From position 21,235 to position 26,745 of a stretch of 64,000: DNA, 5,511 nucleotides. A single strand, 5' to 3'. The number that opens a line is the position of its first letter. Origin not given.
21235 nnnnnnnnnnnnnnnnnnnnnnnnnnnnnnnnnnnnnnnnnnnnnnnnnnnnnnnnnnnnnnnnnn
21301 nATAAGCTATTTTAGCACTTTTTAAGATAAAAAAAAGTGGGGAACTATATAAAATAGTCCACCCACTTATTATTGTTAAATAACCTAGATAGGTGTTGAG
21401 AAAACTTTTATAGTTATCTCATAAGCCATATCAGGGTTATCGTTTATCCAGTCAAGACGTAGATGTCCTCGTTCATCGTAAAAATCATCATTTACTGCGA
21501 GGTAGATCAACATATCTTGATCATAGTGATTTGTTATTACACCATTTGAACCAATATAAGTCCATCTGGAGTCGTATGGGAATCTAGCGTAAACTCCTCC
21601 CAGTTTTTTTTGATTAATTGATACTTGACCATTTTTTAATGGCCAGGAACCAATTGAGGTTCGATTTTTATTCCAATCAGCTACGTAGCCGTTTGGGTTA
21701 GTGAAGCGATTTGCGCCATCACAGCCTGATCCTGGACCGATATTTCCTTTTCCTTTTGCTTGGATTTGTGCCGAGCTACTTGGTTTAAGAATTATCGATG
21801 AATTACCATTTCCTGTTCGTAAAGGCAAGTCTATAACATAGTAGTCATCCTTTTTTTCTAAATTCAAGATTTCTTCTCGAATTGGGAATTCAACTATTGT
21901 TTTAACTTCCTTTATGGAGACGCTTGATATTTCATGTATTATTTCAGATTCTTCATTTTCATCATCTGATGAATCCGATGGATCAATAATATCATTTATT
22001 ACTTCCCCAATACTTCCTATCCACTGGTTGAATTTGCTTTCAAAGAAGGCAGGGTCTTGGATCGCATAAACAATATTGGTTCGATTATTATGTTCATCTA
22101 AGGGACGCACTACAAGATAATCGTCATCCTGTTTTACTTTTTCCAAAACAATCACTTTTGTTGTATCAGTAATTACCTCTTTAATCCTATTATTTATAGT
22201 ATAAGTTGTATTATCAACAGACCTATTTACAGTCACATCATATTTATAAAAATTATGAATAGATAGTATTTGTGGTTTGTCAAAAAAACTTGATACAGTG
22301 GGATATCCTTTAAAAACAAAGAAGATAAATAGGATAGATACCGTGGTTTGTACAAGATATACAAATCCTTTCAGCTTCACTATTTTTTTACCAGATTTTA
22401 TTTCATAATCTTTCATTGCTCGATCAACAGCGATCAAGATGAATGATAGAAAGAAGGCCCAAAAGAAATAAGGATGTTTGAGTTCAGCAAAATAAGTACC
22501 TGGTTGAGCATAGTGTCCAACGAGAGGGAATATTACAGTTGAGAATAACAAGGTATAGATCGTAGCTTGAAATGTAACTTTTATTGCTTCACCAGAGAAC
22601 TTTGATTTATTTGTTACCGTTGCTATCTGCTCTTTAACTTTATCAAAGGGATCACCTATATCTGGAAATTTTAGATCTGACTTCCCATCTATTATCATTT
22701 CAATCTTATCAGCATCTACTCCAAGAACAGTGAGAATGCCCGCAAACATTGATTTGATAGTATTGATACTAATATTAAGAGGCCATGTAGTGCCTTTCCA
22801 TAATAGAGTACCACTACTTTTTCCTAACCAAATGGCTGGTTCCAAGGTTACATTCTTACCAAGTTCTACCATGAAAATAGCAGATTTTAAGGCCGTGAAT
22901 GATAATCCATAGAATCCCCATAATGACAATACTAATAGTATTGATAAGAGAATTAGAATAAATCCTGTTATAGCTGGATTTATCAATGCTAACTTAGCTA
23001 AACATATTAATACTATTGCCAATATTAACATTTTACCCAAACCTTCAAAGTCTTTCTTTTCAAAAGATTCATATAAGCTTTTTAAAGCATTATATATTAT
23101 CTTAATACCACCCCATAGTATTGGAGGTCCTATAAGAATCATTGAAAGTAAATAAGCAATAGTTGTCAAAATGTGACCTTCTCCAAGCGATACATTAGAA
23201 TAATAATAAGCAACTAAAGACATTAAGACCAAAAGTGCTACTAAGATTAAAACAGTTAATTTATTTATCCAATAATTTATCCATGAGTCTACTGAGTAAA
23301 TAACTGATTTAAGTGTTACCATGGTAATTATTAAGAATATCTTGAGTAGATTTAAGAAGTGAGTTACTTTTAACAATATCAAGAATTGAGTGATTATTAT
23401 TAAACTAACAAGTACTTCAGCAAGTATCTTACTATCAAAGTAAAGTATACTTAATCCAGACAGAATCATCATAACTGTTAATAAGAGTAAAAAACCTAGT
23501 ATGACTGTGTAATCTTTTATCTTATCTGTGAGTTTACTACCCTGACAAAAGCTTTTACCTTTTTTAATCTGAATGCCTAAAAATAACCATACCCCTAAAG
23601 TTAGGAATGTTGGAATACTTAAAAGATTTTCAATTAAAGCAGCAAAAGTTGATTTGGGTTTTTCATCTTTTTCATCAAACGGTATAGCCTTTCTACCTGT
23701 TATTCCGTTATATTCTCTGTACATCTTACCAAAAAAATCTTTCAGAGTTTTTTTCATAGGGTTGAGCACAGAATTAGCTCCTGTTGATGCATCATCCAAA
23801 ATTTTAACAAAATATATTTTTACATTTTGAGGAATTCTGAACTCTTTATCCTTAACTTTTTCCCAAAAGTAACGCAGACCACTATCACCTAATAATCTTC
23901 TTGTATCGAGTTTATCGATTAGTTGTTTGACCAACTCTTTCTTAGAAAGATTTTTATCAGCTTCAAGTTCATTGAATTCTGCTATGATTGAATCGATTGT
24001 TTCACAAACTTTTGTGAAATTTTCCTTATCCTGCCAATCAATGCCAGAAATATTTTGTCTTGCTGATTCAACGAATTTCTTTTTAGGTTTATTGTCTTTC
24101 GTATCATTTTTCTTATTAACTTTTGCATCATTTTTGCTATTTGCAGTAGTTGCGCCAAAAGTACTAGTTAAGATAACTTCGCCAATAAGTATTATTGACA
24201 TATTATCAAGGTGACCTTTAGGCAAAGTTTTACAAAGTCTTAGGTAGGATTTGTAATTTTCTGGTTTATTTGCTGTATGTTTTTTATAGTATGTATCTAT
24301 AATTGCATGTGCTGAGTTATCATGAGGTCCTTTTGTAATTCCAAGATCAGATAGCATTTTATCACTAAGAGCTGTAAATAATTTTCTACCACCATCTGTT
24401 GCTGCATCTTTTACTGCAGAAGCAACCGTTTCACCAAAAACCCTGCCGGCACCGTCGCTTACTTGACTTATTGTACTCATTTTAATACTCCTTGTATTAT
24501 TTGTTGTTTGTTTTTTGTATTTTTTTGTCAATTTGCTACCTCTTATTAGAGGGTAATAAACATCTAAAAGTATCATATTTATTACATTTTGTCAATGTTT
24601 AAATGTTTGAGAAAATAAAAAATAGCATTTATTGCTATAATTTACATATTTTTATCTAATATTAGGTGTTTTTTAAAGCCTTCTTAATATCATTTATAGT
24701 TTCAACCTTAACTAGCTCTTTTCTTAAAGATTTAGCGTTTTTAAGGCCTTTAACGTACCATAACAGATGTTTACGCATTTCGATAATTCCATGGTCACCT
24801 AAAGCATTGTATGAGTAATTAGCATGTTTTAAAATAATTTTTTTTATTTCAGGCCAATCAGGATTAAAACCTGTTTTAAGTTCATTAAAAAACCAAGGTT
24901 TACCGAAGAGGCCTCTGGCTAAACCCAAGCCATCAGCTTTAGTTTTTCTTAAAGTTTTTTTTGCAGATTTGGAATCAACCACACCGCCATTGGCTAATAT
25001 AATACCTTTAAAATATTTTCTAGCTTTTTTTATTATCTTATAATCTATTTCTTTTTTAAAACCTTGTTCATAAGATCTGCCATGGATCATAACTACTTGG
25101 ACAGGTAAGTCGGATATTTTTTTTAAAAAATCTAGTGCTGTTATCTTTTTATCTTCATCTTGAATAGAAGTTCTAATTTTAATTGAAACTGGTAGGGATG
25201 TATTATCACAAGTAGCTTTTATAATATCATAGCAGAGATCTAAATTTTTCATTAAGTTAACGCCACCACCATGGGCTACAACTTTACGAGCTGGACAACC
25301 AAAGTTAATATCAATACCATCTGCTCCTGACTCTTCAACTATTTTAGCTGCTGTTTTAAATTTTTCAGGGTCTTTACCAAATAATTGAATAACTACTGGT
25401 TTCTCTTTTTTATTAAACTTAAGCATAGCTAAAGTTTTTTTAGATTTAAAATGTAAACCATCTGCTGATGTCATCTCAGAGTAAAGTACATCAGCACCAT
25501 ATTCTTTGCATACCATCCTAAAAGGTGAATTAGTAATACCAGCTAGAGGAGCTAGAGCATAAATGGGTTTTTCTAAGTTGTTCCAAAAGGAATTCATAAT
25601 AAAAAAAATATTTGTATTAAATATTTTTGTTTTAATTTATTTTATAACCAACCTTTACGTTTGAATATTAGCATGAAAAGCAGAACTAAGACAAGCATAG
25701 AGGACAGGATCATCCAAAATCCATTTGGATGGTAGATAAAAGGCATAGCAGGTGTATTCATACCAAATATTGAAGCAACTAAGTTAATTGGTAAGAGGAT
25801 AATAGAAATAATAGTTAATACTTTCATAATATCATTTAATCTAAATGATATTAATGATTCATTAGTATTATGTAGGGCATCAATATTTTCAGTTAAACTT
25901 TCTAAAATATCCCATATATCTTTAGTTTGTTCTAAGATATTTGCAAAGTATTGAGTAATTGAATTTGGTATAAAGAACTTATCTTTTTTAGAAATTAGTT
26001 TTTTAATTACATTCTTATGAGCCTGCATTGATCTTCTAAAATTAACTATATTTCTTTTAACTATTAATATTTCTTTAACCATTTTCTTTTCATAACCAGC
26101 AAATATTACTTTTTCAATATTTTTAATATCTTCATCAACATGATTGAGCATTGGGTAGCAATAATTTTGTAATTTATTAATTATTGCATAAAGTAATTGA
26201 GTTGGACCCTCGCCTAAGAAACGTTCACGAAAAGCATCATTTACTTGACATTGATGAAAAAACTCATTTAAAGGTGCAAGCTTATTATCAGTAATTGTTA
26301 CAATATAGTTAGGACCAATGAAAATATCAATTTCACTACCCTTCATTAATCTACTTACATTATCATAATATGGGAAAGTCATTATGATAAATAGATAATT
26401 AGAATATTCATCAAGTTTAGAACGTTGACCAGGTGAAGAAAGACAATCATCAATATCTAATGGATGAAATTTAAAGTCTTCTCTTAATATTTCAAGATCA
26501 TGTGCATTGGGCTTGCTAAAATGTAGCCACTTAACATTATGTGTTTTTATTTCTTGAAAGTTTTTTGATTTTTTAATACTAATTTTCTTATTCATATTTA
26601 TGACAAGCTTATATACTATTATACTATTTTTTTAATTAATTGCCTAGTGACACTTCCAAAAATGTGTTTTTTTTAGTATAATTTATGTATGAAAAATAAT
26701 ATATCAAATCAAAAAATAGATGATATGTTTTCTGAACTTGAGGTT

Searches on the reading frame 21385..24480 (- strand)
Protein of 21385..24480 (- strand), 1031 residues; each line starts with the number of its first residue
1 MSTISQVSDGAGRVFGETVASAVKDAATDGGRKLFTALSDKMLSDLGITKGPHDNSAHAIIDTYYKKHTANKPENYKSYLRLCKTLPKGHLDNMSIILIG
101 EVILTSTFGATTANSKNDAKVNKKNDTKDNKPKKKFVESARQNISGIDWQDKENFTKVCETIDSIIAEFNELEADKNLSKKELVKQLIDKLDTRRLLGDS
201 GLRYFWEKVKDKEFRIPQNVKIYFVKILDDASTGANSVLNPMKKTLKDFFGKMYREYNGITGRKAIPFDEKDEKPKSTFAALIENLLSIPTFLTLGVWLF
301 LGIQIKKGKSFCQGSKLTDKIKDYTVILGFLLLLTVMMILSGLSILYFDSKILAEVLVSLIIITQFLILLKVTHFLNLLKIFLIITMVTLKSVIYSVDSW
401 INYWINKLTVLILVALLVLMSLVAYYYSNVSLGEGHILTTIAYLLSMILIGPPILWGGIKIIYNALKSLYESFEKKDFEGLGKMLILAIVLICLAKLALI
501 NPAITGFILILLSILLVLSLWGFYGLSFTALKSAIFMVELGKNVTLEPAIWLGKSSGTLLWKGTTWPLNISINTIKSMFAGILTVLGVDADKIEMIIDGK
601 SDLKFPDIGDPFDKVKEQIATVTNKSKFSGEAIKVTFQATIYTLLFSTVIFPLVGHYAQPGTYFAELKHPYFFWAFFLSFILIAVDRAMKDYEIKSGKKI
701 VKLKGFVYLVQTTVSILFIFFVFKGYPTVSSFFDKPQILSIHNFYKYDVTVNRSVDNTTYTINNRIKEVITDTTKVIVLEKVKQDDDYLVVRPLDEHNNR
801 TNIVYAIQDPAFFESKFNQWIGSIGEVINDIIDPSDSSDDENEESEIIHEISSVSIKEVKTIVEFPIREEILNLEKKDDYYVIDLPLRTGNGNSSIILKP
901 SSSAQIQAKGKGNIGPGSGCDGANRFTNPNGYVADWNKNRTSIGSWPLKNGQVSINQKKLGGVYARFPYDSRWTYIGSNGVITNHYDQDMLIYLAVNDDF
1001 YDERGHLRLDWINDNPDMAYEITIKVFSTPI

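Call 9: search_protein_families(library=pfam, proteins=[window:21385-24480:-])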
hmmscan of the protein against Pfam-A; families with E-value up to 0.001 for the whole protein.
window:21385-24480:- (1031 aa): 0 families

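Call 12: find_encoding_contigs(protein=window:21385-24480:-, flank=10000, max_places=10)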
Protein window:21385-24480:- (1031 aa): 24 contigs read that carry it; 2 places shown.
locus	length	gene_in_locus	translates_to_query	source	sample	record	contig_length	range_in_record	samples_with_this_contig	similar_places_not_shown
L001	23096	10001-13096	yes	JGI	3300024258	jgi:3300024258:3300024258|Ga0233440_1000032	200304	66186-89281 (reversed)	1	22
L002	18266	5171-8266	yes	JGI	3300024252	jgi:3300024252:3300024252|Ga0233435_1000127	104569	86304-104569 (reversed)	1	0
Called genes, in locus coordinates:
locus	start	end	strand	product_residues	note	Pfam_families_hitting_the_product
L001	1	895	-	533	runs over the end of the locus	-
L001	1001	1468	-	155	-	PF00578:AhpC-TSA, PF08534:Redoxin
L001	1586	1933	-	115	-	-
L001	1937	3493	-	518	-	PF05496:RuvB_N (weak), PF13177:DNA_pol3_delta2, PF00004:AAA, PF07724:AAA_2 (weak), PF07728:AAA_5 (weak), PF13401:AAA_22 (weak), PF22608:DNAX_ATPase_lid, PF12169:DNA_pol3_gamma3, +4 more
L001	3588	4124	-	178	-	-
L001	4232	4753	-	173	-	-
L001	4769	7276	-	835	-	PF26449:DUF8128, PF02534:T4SS-DNA_transf (faint), PF01935:DUF87 (weak), PF10412:TrwB_AAD_bind (weak), PF12696:TraG-D_C (faint)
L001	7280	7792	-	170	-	-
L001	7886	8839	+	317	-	PF01544:CorA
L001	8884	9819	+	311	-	PF01207:Dus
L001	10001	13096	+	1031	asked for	-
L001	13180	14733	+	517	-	-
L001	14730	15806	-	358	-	PF00226:DnaJ, PF01556:DnaJ_C, PF00684:DnaJ_CXXCXGXG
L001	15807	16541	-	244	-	PF05175:MTS, PF01135:PCMT, PF01209:Ubie_methyltran, PF06325:PrmA, PF13489:Methyltransf_23, PF05148:Methyltransf_8, PF13847:Methyltransf_31, PF08241:Methyltransf_11, +4 more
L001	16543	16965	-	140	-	PF02502:LacAB_rpiB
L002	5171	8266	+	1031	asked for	-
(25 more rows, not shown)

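Call 15: find_homologous_proteins(query=window:21385-24480:-)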
Query window:21385-24480:- (1031 aa): 1 proteins with E <= 0.001 among 8000 candidates.
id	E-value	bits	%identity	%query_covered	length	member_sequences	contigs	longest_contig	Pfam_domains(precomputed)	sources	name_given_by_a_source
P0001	0.0e+0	2304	100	100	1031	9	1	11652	-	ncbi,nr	ncbi:hypothetical protein HOG11_00990 [bacterium]|nr:hypothetical protein [bacterium]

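Call 66: search_protein_representatives(protein=window:21385-24480:-)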
Query: 1031 residues. Proteins with E-value up to 0.001 (for the whole library): 15; up to 1e-10: 6; up to 1e-30: 1. The best 15 are listed.
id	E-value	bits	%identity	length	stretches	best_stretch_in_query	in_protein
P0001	0.0e+00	2303.6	100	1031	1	1-1031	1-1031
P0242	3.9e-19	84.5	32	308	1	5-228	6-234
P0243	5.5e-15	70.8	26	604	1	479-742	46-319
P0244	2.3e-14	68.7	27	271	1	501-684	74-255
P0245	5.5e-12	60.8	25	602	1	493-768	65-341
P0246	8.8e-12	60.1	35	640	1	879-1017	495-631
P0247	1.3e-10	56.3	27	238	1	10-222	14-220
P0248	1.3e-10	56.3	31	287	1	9-190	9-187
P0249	4.7e-08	47.8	29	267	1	485-693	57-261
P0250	2.3e-06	42.2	31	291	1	43-184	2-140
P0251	2.6e-05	38.7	25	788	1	489-672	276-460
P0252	3.3e-05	38.4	33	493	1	884-1016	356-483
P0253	1.5e-04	36.2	34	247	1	10-200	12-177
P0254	1.9e-04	35.8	38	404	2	957-1009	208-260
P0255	4.6e-04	34.6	35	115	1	925-1015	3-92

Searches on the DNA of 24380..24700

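Call 60: search_rna_families(source=window, start=24380, end=24700, threshold=evalue, max_evalue=1)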
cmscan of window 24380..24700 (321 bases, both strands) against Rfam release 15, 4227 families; matches with E-value up to 1: 0.
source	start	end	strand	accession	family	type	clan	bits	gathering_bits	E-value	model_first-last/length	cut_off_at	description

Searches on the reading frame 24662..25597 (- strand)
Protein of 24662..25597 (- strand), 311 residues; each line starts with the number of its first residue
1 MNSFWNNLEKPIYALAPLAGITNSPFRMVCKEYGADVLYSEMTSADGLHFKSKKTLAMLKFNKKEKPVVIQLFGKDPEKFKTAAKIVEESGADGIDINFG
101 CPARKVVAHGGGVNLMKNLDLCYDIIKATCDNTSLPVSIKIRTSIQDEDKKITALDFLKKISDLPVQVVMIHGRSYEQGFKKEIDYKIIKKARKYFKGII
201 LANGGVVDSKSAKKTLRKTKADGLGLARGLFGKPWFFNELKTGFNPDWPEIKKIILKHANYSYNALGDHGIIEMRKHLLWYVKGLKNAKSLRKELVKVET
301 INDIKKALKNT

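Call 9: search_protein_families(library=pfam, proteins=[window:24662-25597:-])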
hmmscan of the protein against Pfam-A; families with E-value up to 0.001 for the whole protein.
window:24662-25597:- (311 aa): 2 families
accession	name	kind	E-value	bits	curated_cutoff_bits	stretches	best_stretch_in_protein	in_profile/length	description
PF01207.24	Dus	-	7.8e-72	242.4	20.4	1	15-307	2-301/311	Dihydrouridine synthase (Dus)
PF09199.15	SSL_OB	-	0.00053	20.7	27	0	41-84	13-55/84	Staphylococcal superantigen-like OB-fold domain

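Call 18: find_homologous_proteins(query=window:24662-25597:-)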
Query window:24662-25597:- (311 aa): 3811 proteins with E <= 0.001 among 6603 candidates; the best 120 are listed.
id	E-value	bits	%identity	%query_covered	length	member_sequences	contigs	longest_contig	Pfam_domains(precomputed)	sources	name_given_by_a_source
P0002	2.7e-203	692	99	100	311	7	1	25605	PF01207.24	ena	-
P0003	1.3e-162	558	79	99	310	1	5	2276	PF01207.24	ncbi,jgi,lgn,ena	-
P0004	6.3e-134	464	66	100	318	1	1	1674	PF01207.24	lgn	-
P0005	4.1e-133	462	65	99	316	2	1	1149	PF01207.24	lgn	-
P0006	3.6e-131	455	65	98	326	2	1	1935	PF01207.24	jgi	-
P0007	6.2e-131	454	65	99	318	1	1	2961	PF01207.24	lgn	-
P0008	2.1e-130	453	64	100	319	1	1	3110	PF01207.24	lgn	-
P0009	8.2e-130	451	63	100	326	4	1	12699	PF01207.24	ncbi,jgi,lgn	-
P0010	8.2e-130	451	65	100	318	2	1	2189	PF01207.24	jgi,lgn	-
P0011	4.8e-129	448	64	99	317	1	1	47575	PF01207.24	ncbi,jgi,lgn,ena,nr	ncbi:tRNA-dihydrouridine synthase [Patescibacteria group bacterium]|nr:tRNA-dihydrouridine synthase 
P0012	5.0e-129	448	64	100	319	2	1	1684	PF01180.28,PF01207.24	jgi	jgi:nifR3 family TIM-barrel protein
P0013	5.9e-128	445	64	99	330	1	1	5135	PF01207.24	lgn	-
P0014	2.3e-127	443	63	99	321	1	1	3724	PF01207.24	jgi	jgi:tRNA-dihydrouridine synthase B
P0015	7.6e-126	438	62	99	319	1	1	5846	PF01207.24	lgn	-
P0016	7.3e-125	434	62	99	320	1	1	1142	PF01207.24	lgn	-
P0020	5.7e-124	432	62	97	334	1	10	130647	PF01207.24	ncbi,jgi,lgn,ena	-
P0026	5.4e-121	422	61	99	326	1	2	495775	PF01207.24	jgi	jgi:tRNA-dihydrouridine synthase B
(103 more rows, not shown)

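Call 21: find_encoding_contigs(protein=P0003, flank=3000, max_places=6)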
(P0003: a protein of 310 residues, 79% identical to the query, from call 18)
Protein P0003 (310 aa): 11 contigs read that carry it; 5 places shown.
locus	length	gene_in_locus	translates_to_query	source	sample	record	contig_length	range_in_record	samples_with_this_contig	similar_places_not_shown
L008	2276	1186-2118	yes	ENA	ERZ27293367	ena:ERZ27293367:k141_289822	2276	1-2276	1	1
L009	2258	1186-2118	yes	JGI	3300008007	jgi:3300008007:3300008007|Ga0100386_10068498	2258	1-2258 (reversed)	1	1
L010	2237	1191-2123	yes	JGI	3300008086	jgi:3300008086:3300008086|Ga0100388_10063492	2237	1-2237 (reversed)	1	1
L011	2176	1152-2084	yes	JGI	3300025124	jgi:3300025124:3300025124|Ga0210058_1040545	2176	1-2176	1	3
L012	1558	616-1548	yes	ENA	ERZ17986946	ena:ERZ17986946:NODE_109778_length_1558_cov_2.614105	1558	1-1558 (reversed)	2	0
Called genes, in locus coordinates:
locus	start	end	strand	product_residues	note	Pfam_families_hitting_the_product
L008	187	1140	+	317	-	PF01544:CorA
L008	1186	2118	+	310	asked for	PF01207:Dus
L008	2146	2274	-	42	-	?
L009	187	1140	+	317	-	PF01544:CorA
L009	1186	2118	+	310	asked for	PF01207:Dus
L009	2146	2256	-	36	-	?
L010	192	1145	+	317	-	PF01544:CorA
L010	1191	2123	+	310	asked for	PF01207:Dus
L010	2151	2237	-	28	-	?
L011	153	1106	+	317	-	PF01544:CorA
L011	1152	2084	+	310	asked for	PF01207:Dus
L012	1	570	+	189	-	?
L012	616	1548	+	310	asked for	PF01207:Dus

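Call 26: find_encoding_contigs(protein=P0011, flank=6000, max_places=3)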
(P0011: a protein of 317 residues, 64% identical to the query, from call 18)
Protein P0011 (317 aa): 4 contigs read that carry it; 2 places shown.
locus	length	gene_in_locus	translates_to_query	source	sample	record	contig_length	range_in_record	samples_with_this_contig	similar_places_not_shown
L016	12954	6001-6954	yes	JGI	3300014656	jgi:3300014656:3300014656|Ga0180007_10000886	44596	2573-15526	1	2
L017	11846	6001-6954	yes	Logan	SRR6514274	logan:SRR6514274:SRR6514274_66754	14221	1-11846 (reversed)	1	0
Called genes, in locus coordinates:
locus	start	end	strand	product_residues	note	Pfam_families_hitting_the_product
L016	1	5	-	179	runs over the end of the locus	-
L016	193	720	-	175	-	PF02390:Methyltransf_4 (weak), PF13847:Methyltransf_31 (weak), PF13649:Methyltransf_25 (faint)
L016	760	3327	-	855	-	PF26449:DUF8128, PF01935:DUF87 (faint), PF02534:T4SS-DNA_transf (faint), PF10412:TrwB_AAD_bind, PF12696:TraG-D_C (faint)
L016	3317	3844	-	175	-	-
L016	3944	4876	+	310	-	PF01544:CorA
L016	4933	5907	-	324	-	PF00892:EamA (faint)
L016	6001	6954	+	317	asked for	PF01207:Dus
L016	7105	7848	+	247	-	-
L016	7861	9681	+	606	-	-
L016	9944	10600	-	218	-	-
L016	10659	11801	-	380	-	PF00226:DnaJ, PF01556:DnaJ_C, PF25436:BSD2_CRD (weak), PF00684:DnaJ_CXXCXGXG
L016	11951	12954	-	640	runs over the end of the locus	PF00012:HSP70, PF06723:MreB_Mbl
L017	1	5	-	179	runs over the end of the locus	-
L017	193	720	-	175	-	PF02390:Methyltransf_4 (weak), PF13847:Methyltransf_31 (weak), PF13649:Methyltransf_25 (faint)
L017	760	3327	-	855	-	PF26449:DUF8128, PF01935:DUF87 (faint), PF02534:T4SS-DNA_transf (faint), PF10412:TrwB_AAD_bind, PF12696:TraG-D_C (faint)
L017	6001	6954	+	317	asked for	PF01207:Dus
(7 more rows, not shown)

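Call 35: find_encoding_contigs(protein=P0020, flank=4000, max_places=3)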
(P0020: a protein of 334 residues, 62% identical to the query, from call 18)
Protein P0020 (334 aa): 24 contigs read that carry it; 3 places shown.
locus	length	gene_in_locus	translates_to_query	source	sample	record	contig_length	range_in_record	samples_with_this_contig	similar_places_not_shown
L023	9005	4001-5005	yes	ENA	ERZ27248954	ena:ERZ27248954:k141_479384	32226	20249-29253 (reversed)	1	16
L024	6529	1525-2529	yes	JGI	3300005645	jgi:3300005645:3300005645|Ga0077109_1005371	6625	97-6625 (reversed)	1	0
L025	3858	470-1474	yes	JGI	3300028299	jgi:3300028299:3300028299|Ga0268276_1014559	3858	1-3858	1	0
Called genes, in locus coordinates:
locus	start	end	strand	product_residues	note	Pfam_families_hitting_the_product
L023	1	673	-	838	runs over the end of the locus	PF26449:DUF8128, PF01935:DUF87, PF10412:TrwB_AAD_bind (faint), PF12696:TraG-D_C (weak)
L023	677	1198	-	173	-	-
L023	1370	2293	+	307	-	PF01544:CorA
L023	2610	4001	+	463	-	PF01406:tRNA-synt_1e, PF01921:tRNA-synt_1f (faint), PF09334:tRNA-synt_1g (weak), PF23493:CysS_C (weak)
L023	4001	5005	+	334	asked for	PF01207:Dus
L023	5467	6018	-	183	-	-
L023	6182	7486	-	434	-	PF00041:fn3 (faint), PF25788:Ig_Rha78A_N (faint), PF25059:FN3_DSCAM-DSCAML_C (faint), PF16656:Pur_ac_phosph_N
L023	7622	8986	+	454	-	PF02397:Bac_transf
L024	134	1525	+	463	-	PF01406:tRNA-synt_1e, PF01921:tRNA-synt_1f (faint), PF09334:tRNA-synt_1g (weak), PF23493:CysS_C (weak)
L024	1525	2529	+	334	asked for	PF01207:Dus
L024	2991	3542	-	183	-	-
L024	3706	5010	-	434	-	PF00041:fn3 (faint), PF25788:Ig_Rha78A_N (faint), PF25059:FN3_DSCAM-DSCAML_C (faint), PF16656:Pur_ac_phosph_N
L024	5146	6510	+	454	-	PF02397:Bac_transf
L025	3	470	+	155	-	?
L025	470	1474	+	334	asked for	PF01207:Dus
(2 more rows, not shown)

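Call 36: find_encoding_contigs(protein=P0009, flank=4000, max_places=3)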
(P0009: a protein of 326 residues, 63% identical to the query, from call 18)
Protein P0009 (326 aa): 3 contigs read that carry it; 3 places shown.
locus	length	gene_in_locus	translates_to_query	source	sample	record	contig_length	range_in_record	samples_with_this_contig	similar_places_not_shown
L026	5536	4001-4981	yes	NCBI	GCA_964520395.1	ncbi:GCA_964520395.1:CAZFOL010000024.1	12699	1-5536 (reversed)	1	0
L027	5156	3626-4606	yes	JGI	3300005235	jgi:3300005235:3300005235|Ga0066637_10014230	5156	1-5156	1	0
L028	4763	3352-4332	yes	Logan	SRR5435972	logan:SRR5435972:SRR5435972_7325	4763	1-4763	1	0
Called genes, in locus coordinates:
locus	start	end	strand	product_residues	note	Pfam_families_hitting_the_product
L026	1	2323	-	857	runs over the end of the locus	PF26449:DUF8128, PF01935:DUF87 (weak), PF02534:T4SS-DNA_transf (faint), PF10412:TrwB_AAD_bind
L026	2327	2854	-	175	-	-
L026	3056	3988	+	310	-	PF01544:CorA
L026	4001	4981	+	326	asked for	PF01207:Dus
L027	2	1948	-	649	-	?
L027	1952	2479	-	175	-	-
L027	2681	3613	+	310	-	PF01544:CorA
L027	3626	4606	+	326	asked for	PF01207:Dus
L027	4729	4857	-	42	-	-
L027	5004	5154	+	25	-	?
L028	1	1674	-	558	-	?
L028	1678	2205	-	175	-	-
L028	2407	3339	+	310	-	PF01544:CorA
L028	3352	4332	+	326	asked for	PF01207:Dus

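Call 37: find_encoding_contigs(protein=P0026, flank=4000, max_places=2)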
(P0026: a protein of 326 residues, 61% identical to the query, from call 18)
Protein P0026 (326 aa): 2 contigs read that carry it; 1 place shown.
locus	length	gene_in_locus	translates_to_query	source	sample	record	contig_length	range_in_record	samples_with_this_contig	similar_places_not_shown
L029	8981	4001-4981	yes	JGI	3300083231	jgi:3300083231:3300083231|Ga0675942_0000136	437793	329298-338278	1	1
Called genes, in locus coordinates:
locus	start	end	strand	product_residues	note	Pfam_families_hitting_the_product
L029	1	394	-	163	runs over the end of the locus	-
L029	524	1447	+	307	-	PF01544:CorA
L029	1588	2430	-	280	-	-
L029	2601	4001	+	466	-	PF01921:tRNA-synt_1f (faint), PF01406:tRNA-synt_1e, PF09334:tRNA-synt_1g (weak)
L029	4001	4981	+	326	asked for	PF01207:Dus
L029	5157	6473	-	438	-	PF16656:Pur_ac_phosph_N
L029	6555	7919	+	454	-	PF02397:Bac_transf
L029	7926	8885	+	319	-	PF01073:3Beta_HSD, PF01370:Epimerase, PF02719:Polysacc_synt_2, PF04321:RmlD_sub_bind, PF16363:GDP_Man_Dehyd, PF13460:NAD_binding_10 (weak), PF07993:NAD_binding_4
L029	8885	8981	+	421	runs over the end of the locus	PF01943:Polysacc_synt, PF13440:Polysacc_synt_3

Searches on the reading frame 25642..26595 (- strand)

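Call 9: search_protein_families(library=pfam, proteins=[window:25642-26595:-])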
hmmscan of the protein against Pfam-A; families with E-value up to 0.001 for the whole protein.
window:25642-26595:- (317 aa): 1 family
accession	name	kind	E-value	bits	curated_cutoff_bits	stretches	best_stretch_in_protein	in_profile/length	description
PF01544.23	CorA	-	5e-63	213.6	27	1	21-313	4-292/292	CorA-like Mg2+ transporter protein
